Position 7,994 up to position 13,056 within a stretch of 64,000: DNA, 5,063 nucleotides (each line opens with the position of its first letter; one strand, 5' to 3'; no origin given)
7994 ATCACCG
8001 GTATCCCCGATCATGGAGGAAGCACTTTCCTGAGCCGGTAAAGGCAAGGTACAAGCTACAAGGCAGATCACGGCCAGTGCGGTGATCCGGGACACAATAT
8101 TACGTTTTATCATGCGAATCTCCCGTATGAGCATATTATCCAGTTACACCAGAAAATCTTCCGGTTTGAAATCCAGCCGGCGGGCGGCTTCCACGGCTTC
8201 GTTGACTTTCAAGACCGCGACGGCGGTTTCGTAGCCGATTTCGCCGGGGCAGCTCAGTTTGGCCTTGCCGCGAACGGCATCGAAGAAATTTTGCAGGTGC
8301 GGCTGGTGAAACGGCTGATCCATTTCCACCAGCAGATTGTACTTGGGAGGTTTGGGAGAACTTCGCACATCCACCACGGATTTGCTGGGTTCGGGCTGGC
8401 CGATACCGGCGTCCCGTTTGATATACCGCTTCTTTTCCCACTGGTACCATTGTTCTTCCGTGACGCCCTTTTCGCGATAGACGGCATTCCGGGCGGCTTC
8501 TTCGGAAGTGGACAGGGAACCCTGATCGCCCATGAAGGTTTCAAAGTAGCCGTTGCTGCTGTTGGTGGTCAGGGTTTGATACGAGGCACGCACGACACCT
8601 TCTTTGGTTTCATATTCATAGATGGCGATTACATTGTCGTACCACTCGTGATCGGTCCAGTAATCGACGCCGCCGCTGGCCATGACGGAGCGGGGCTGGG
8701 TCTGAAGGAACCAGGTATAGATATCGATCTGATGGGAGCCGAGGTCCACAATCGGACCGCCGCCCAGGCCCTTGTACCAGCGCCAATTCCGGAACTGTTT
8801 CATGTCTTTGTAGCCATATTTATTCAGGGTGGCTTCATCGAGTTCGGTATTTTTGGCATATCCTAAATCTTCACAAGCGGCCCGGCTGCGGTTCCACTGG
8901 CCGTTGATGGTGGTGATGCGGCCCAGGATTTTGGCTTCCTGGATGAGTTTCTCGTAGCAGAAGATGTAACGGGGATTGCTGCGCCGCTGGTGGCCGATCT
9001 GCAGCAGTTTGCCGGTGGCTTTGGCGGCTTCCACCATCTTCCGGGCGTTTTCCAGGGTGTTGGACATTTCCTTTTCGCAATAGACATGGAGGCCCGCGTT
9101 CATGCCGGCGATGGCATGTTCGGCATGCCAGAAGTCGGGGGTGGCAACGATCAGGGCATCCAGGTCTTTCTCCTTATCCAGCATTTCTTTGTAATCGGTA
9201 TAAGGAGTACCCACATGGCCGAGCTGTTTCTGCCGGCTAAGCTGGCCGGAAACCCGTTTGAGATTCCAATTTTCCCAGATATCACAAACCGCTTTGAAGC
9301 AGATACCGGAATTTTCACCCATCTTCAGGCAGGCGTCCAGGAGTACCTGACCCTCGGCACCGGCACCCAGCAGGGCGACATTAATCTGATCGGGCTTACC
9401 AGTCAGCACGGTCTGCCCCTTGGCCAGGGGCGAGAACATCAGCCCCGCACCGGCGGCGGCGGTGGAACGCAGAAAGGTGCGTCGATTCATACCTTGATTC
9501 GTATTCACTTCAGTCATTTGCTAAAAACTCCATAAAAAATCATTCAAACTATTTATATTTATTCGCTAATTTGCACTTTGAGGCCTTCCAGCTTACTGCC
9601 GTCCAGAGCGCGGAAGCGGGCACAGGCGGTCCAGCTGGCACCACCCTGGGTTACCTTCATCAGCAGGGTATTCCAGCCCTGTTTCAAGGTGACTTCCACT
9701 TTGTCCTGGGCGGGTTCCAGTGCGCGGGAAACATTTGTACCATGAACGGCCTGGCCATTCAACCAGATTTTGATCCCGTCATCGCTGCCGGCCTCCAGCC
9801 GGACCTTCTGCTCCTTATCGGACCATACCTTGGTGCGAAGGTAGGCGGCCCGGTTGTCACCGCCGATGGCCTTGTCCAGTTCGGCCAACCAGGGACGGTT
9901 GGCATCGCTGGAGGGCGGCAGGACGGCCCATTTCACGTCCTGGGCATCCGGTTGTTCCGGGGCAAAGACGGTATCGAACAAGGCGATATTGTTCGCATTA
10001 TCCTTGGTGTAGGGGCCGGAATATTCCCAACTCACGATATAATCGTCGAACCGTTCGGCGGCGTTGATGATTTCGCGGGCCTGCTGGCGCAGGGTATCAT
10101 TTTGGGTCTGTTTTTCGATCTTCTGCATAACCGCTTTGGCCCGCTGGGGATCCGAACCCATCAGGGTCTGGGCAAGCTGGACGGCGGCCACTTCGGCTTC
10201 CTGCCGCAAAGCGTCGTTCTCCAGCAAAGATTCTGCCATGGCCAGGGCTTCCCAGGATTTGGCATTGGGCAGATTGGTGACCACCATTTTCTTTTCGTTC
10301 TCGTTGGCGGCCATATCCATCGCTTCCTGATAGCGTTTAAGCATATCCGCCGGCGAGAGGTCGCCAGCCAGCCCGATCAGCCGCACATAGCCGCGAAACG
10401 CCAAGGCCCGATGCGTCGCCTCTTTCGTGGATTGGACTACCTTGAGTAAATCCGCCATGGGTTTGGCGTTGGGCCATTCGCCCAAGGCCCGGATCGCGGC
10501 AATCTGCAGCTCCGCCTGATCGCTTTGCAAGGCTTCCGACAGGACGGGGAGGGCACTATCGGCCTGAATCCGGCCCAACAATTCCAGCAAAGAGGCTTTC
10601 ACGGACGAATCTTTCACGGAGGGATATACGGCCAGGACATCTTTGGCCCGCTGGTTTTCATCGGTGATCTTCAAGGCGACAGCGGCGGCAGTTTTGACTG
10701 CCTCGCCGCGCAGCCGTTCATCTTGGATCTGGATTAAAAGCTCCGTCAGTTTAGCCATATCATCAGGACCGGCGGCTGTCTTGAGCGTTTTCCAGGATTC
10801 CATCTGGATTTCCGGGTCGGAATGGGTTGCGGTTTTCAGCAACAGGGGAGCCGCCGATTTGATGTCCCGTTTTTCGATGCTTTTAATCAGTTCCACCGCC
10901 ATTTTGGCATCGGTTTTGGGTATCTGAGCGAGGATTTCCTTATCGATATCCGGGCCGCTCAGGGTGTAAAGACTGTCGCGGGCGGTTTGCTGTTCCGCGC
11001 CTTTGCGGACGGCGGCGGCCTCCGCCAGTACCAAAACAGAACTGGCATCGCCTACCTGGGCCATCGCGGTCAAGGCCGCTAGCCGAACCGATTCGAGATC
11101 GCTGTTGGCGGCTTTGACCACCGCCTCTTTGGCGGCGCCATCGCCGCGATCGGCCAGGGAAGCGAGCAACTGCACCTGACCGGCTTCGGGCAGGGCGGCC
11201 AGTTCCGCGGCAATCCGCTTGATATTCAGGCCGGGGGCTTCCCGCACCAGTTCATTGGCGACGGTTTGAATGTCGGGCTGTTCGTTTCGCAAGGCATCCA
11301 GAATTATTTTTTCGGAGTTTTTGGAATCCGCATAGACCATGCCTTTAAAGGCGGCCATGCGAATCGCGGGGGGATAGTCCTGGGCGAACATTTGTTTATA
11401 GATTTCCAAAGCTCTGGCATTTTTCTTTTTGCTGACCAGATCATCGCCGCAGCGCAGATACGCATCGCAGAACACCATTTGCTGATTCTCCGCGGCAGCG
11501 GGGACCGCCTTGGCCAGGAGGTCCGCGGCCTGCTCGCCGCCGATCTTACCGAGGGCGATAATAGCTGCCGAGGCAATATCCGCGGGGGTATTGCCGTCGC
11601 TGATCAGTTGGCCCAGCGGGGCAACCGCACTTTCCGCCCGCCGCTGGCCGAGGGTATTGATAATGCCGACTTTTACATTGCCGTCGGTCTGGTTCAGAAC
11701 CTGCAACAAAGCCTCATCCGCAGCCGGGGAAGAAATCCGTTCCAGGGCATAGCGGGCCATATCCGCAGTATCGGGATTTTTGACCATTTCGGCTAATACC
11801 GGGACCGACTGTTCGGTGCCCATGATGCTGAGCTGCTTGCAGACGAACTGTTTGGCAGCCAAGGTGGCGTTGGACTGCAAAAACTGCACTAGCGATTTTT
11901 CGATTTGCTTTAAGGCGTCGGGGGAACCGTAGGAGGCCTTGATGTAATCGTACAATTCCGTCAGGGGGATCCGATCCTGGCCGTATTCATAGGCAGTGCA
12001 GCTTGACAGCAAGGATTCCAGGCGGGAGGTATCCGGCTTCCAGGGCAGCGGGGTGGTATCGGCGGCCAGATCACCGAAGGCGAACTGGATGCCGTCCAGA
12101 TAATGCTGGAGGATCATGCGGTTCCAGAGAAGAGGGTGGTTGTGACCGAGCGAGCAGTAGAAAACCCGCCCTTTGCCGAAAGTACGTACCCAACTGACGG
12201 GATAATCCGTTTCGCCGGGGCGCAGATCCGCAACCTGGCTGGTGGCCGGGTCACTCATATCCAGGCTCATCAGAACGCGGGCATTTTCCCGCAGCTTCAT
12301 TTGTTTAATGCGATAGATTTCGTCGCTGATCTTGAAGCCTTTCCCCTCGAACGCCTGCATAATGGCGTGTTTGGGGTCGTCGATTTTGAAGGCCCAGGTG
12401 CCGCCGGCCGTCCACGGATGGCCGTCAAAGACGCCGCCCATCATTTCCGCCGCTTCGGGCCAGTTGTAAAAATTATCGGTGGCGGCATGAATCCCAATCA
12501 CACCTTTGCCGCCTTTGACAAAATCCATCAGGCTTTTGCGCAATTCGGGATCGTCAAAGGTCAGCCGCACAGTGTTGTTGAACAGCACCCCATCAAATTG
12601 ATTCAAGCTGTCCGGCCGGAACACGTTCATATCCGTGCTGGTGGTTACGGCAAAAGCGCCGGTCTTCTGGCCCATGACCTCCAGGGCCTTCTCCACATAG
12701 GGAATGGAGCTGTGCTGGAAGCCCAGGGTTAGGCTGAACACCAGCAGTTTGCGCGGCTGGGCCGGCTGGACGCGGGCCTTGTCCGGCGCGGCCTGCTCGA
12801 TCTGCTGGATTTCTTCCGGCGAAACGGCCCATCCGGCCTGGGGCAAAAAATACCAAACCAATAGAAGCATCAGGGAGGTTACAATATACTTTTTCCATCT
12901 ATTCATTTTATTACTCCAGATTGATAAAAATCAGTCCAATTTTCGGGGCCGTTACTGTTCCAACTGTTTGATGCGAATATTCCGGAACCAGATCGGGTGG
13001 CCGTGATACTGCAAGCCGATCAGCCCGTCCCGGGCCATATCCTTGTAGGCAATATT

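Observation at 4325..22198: ~18-kb co-directional 11-gene cluster of exported NAD(P)-type sugar oxidoreductases, keto-sugar enzymes and a cytochrome, under a divergent AraC regulator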

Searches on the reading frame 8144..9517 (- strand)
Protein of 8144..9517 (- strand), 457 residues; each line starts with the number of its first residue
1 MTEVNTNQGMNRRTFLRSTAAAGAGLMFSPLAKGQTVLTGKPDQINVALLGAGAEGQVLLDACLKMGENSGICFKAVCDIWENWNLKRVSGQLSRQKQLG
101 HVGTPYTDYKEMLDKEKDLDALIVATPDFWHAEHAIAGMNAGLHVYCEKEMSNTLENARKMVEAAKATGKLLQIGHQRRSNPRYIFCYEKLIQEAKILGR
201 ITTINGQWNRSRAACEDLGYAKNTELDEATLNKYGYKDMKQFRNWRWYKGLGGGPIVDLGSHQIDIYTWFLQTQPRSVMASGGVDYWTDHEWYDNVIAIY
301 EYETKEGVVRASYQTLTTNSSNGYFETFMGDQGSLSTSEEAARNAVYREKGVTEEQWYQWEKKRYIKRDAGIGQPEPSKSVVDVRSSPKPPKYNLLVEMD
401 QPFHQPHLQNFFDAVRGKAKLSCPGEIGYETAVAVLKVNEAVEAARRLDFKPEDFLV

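Call 4: search_protein_families(library=pfam, proteins=[window:8144-9517:-], max_evalue=0.01)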
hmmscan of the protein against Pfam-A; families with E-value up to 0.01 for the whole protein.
window:8144-9517:- (457 aa): 4 families
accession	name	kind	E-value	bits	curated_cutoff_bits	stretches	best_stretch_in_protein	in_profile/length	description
PF01408.29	GFO_IDH_MocA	-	1.2e-16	61.9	24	1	45-176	1-120/120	Oxidoreductase family, NAD-binding Rossmann fold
PF22725.1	GFO_IDH_MocA_C3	-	1.9e-13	51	27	1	238-335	30-123/124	GFO/IDH/MocA C-terminal domain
PF02894.22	GFO_IDH_MocA_C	-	1.3e-12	48.4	22.9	1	235-432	22-200/218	Oxidoreductase family, C-terminal alpha/beta domain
PF10518.14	TAT_signal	-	0.00029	21.1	22.7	1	10-27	2-19/21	TAT (twin-arginine translocation) pathway signal sequence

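Call 6: search_protein_families(library=ncbifam, proteins=[window:8144-9517:-], max_evalue=0.01)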
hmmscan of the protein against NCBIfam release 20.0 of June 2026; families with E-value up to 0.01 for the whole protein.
window:8144-9517:- (457 aa): 8 families
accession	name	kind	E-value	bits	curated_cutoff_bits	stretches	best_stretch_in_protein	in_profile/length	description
NF040723.1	UDP-GlcNAcDh_Arch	equivalog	9.9e-23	81.1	450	1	46-206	2-146/302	UDP-N-acetylglucosamine 3-dehydrogenase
TIGR04380.1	myo_inos_iolG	equivalog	1.4e-21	76.7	355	2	45-205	2-149/330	inositol 2-dehydrogenase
NF058561.1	BT_2158_fam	equivalog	7e-21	74.3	750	1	11-279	1-264/487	glycoside 3-dehydrogenase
NF052479.1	LevoglcsnDh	equivalog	2.4e-14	52.8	650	1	105-208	61-161/386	levoglucosan dehydrogenase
NF052679.1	InsChiInosDhIolG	equivalog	5.4e-13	48.7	540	1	46-187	4-136/343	bifunctional inositol 2-dehydrogenase/D-chiro-inositol 1-dehydrogenase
NF008607.0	PRK11579.1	subfamily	5.2e-12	45.4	330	1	111-215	57-159/346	oxidoreductase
NF041392.1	XylDh_Gfo6_Halo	equivalog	2.5e-11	43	350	1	103-207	68-169/350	D-xylose 1-dehydrogenase Gfo6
NF007574.0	PRK10206.1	equivalog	3.1e-06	26.5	352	1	107-216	55-161/345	oxidoreductase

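Call 20: search_solved_structures(query=window:8144-9517:-, max_evalue=0.001)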
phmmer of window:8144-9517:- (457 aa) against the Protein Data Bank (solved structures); distinct sequences matched with E-value up to 0.001: 61 (the best 60 are shown).
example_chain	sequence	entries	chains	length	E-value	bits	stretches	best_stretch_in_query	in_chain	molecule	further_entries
7xr9_A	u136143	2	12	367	1.6e-18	69.9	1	99-182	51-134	DgpA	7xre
9m3d_B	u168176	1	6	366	1.8e-18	69.7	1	106-182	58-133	DgpA1 from W974-1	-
2glx_A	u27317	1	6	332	2.7e-14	56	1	102-182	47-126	1,5-anhydro-D-fructose reductase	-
9azo_A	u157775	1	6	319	2.8e-14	56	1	95-191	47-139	PmdC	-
3cea_A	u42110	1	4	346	3.1e-14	55.8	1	91-205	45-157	Myo-inositol 2-dehydrogenase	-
1evj_A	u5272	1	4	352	1.9e-13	53.2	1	109-206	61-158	GLUCOSE-FRUCTOSE OXIDOREDUCTASE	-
1ofg_A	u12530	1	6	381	2e-13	53.1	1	109-206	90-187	GLUCOSE-FRUCTOSE OXIDOREDUCTASE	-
1ryd_A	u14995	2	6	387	2.2e-13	53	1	108-206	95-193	glucose-fructose oxidoreductase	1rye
1h6a_A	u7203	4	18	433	3.1e-13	52.5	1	109-206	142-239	PRECURSOR FORM OF GLUCOSE-FRUCTOSE OXIDOREDUCTASE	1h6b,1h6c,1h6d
3e18_A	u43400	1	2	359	2.2e-12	49.7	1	105-201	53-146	oxidoreductase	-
3gfg_A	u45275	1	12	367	5.9e-12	48.3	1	75-213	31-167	Uncharacterized oxidoreductase yvaA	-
4fb5_A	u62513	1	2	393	7e-12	48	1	108-226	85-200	Probable oxidoreductase protein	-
3gdo_A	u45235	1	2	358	7.2e-12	48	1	76-213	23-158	Uncharacterized oxidoreductase yvaA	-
3ec7_A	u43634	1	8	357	2.5e-11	46.2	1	70-207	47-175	Putative Dehydrogenase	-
4h3v_A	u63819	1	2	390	1.3e-10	43.8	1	103-208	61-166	Oxidoreductase domain protein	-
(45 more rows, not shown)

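Call 41: find_related_loci(query=A2, collection=metagenome_contigs, flank=6000)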
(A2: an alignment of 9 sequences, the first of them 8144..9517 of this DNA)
Query A2 (457 aa) in metagenome_contigs; peptide patterns used: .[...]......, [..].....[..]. (x = any residue, [..] = any of these).
600 stretches matched a pattern (row limit reached: there are more); 587 encode a relative of the query (tblastn E <= 1e-3); the best 80 are kept; 80 distinct loci.
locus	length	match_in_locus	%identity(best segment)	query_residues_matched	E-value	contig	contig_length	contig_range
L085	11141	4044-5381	72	5-457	0e+0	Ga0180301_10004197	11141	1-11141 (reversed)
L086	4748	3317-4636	71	10-457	0e+0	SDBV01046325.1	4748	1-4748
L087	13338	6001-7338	67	10-457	0e+0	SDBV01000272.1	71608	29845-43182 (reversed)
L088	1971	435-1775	67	10-457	0e+0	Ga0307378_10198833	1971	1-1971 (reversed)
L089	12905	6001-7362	66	1-457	0e+0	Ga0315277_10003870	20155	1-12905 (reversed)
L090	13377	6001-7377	68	1-457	0e+0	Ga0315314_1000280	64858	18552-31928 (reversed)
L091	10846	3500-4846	67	1-457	0e+0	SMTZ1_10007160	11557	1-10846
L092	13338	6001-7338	66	10-457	0e+0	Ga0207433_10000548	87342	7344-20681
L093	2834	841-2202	65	1-457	0e+0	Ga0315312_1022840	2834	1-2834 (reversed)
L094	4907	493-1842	68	9-457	0e+0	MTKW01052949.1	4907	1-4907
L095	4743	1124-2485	65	1-457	0e+0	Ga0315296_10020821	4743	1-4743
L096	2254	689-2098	65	1-455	0e+0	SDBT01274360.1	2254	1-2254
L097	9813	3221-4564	67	6-457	0e+0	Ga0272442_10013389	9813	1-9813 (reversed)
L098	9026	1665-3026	66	1-457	0e+0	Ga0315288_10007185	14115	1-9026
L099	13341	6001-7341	66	1-455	0e+0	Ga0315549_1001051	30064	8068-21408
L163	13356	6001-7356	60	2-457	0e+0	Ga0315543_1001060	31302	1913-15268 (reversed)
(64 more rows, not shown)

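Call 70: search_protein_families(library=pfam, proteins=[L163:1099-2325:+, L163:2338-3684:+, L163:3671-4642:+, L163:4825-5280:+, L163:7755-9284:+, L163:9404-10084:-, L163:11055-11864:-, L163:12075-12896:-], max_evalue=0.001)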
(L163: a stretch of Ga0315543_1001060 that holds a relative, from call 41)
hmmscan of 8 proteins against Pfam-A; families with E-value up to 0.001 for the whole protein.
L163:1099-2325:+ (408 aa): 0 families

L163:2338-3684:+ (448 aa): 0 families

L163:3671-4642:+ (323 aa): 2 families
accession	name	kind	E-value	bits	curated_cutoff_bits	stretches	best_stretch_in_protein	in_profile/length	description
PF03412.21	Peptidase_C39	-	6.3e-10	39.4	22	1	46-179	4-130/133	Peptidase C39 family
PF00581.25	Rhodanese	-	0.00046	21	22.2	1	282-314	3-36/102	Rhodanese-like domain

L163:4825-5280:+ (151 aa): 2 families
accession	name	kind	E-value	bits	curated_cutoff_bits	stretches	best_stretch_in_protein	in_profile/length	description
PF07291.16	MauE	-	4.4e-25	88.9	27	1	14-139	3-125/128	Methylamine utilisation protein MauE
PF07681.17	DoxX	-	4.9e-05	24.3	23.6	1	17-94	3-81/85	DoxX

L163:7755-9284:+ (509 aa): 8 families
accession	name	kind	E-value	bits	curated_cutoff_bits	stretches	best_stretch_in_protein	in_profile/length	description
PF01078.27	Mg_chelatase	-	3.4e-89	298.1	20.3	1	194-399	1-205/207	Magnesium chelatase, subunit ChlI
PF13541.12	ChlI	-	4.3e-40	136.8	27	1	20-143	1-121/121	Subunit ChlI of Mg-chelatase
PF13335.12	Mg_chelatase_C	-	8e-31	106.9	26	1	409-503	3-94/94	Magnesium chelatase, subunit ChlI C-terminal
PF07728.20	AAA_5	-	1.3e-09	38.6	22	0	302-354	68-125/139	AAA domain (dynein-related subfamily)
PF00493.29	MCM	-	8.8e-06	25.4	23.3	0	293-357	114-178/224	MCM P-loop domain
PF05362.19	Lon_C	-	2.5e-05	24.3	21.1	1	101-148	130-177/205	Lon protease (S16) C-terminal proteolytic domain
PF05496.18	RuvB_N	-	0.00016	21.9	27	0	195-237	6-55/159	Holliday junction DNA helicase RuvB P-loop domain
PF13671.12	AAA_33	-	0.00044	21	27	1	218-254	2-38/143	AAA domain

L163:9404-10084:- (226 aa): 0 families

L163:11055-11864:- (269 aa): 1 family
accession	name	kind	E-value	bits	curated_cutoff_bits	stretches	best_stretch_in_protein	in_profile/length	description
PF06386.16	GvpL_GvpF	-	1.2e-49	170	23.6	1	3-236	2-244/245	Gas vesicle synthesis protein GvpL/GvpF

L163:12075-12896:- (273 aa): 1 family
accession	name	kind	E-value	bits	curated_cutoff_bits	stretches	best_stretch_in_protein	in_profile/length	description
PF06386.16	GvpL_GvpF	-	1.1e-54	186.5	23.6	1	13-263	2-244/245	Gas vesicle synthesis protein GvpL/GvpF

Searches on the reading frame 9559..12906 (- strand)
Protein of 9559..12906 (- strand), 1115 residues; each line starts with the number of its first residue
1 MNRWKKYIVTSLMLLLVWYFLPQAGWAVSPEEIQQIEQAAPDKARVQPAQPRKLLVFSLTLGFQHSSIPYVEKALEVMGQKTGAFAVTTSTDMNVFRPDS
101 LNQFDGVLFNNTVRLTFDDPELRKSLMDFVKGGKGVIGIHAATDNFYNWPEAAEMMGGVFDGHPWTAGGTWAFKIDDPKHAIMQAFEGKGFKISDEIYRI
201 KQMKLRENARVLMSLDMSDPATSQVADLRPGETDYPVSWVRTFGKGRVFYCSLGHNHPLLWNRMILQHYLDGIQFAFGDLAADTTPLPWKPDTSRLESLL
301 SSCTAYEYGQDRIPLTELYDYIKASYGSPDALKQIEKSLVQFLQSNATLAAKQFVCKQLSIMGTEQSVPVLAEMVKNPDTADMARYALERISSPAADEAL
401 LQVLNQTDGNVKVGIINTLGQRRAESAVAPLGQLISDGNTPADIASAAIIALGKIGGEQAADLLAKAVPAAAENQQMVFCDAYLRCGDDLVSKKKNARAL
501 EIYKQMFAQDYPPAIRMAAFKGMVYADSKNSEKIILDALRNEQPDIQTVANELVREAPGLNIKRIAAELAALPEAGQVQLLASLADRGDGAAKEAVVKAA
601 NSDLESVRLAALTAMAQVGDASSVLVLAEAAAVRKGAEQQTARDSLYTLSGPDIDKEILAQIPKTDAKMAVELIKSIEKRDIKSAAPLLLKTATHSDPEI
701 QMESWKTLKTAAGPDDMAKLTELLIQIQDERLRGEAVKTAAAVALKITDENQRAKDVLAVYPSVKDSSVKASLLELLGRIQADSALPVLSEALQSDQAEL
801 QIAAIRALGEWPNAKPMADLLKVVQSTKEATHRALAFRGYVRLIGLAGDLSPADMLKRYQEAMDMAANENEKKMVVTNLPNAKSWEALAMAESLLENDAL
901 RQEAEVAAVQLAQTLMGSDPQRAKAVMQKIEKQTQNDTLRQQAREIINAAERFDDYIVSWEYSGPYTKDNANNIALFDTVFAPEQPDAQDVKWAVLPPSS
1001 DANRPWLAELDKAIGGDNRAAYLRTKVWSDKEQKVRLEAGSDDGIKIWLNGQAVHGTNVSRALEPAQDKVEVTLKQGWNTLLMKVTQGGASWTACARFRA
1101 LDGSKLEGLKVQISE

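Call 4: search_protein_families(library=pfam, proteins=[window:9559-12906:-], max_evalue=0.01)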
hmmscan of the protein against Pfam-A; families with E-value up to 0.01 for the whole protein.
window:9559-12906:- (1115 aa): 3 families
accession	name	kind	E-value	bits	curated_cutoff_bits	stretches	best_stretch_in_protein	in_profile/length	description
PF06283.17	ThuA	-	1.7e-43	149.8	33.4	1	53-276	1-209/209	Trehalose utilisation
PF13646.12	HEAT_2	-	5.8e-33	113.5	27.7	3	398-468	2-71/88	HEAT repeats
PF03130.22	HEAT_PBS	-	1.1e-05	25.9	20.9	0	446-467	3-24/27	PBS lyase HEAT-like repeat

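Call 6: search_protein_families(library=ncbifam, proteins=[window:9559-12906:-], max_evalue=0.01)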
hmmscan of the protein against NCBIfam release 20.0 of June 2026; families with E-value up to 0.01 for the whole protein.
window:9559-12906:- (1115 aa): 2 families
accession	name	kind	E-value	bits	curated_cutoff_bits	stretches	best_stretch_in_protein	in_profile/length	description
NF045915.1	PhycobilmeDegNblB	equivalog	8.6e-12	45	300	1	674-827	22-173/214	phycobilisome degradation protein NblB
NF058505.1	phyc_lyase_CpeY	equivalog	0.0006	18.5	600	0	760-812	59-111/419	C-phycoerythrin alpha-cysteine-82 phycoerythrobilin lyase CpeY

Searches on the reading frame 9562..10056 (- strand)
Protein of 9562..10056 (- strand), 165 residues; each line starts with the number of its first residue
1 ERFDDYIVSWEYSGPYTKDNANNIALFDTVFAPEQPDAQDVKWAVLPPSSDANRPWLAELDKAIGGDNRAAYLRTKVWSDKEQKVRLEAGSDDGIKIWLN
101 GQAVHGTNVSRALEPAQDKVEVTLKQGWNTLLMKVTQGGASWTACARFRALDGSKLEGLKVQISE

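Call 30: search_protein_families(library=pfam, proteins=[window:9562-10056:-], max_evalue=10)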
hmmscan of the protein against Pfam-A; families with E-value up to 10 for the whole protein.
seq(165 aa): 1 family
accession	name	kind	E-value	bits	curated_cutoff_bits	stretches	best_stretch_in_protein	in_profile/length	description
PF02837.24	Glyco_hydro_2_N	-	0.16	12.4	28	1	76-136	77-134/169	Glycosyl hydrolases family 2, sugar binding domain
